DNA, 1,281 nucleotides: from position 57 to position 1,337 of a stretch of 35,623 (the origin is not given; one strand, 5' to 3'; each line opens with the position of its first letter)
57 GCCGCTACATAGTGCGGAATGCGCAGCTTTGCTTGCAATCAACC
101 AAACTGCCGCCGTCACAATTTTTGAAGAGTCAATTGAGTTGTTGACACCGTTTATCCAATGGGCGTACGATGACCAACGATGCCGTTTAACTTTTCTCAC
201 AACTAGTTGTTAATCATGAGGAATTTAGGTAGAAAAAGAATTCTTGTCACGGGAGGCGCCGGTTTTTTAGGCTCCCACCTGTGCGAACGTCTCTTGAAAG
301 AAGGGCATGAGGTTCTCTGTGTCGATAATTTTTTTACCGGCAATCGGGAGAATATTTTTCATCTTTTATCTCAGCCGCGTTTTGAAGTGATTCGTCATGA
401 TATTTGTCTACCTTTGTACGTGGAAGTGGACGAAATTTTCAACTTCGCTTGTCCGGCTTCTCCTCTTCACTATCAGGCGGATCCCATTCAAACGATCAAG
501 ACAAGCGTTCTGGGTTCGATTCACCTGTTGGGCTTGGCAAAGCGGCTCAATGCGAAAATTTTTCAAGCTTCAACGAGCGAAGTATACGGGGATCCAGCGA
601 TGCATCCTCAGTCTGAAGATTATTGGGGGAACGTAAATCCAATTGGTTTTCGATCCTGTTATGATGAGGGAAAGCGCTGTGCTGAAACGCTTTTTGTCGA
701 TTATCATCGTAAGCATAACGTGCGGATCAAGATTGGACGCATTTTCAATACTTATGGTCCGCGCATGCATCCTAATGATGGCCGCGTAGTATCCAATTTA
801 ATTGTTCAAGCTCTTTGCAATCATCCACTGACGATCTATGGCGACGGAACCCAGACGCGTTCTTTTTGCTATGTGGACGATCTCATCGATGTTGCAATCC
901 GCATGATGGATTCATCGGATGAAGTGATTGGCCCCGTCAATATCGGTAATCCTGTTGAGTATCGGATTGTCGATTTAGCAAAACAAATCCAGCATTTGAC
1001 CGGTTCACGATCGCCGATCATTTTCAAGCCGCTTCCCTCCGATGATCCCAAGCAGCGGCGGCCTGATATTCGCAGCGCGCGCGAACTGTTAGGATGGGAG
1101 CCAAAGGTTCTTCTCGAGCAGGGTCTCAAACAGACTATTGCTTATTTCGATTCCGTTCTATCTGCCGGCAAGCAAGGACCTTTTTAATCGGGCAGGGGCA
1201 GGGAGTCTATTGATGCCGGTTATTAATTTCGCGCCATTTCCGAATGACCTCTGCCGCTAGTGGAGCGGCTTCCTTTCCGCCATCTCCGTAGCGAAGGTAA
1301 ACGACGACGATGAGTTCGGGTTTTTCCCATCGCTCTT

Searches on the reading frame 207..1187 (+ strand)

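Call 58: search_protein_families(library=ncbifam, proteins=[window:207-1187:+], max_evalue=0.00001)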
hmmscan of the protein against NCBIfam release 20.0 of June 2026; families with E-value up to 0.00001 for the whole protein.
window:207-1187:+ (326 aa): 20 families
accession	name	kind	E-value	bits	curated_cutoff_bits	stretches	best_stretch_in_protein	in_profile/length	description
TIGR01181.1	dTDP_gluc_dehyt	equivalog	1.2e-37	129.7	365.1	1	11-314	1-311/321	dTDP-glucose 4,6-dehydratase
TIGR04180.1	EDH_00030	hypoth_equivalog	3.6e-33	114.9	475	1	12-274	1-265/297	NAD-dependent 4,6-dehydratase LegB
TIGR01179.1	galE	equivalog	1.4e-27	96.5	262.3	1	11-311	1-322/332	UDP-glucose 4-epimerase GalE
NF005998.1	PRK08125.1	equivalog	1.9e-27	96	777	1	8-314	314-649/649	bifunctional UDP-4-amino-4-deoxy-L-arabinose formyltransferase/UDP-glucuronic acid oxidase ArnA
NF008872.0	PRK11908.1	equivalog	4.8e-25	88.3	294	1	10-264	2-270/349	bifunctional UDP-4-keto-pentose/UDP-xylose synthase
NF011728.1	PRK15181.1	equivalog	1.5e-23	83.3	760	1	7-314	13-337/348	Vi polysaccharide biosynthesis UDP-N-acetylglucosaminuronic acid C-4 epimerase TviC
NF007582.0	PRK10217.1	equivalog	2.8e-23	82.6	698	1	10-313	2-330/355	dTDP-glucose 4,6-dehydratase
NF007490.0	PRK10084.1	subfamily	9.6e-21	74.2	649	1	11-314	2-334/361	dTDP-glucose 4,6-dehydratase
TIGR02197.1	heptose_epim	equivalog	1.5e-18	67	274.6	1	12-311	1-310/316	ADP-glyceromanno-heptose 6-epimerase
NF047922.1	GDPFucSynFcl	equivalog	4.1e-16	59.3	500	1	9-314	2-301/308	GDP-L-fucose synthase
NF007956.0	PRK10675.1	subfamily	4.8e-13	48.9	394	1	11-304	2-319/338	UDP-glucose 4-epimerase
NF041015.1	UDPsulfquin_syn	equivalog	4.6e-12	45.6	575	0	192-231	236-275/384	UDP-sulfoquinovose synthase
TIGR02622.1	CDP_4_6_dhtase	equivalog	2.4e-11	43.4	278.45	1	9-321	4-337/352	CDP-glucose 4,6-dehydratase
NF047837.1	UDPAcbARedWbcJ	equivalog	1.7e-10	40.3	500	1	151-273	102-223/372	UDP-2-acetamido-2,6-beta-L-arabino-hexul-4-ose reductase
TIGR01472.1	gmd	equivalog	1.4e-09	37.6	415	1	12-188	3-191/342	GDP-mannose 4,6-dehydratase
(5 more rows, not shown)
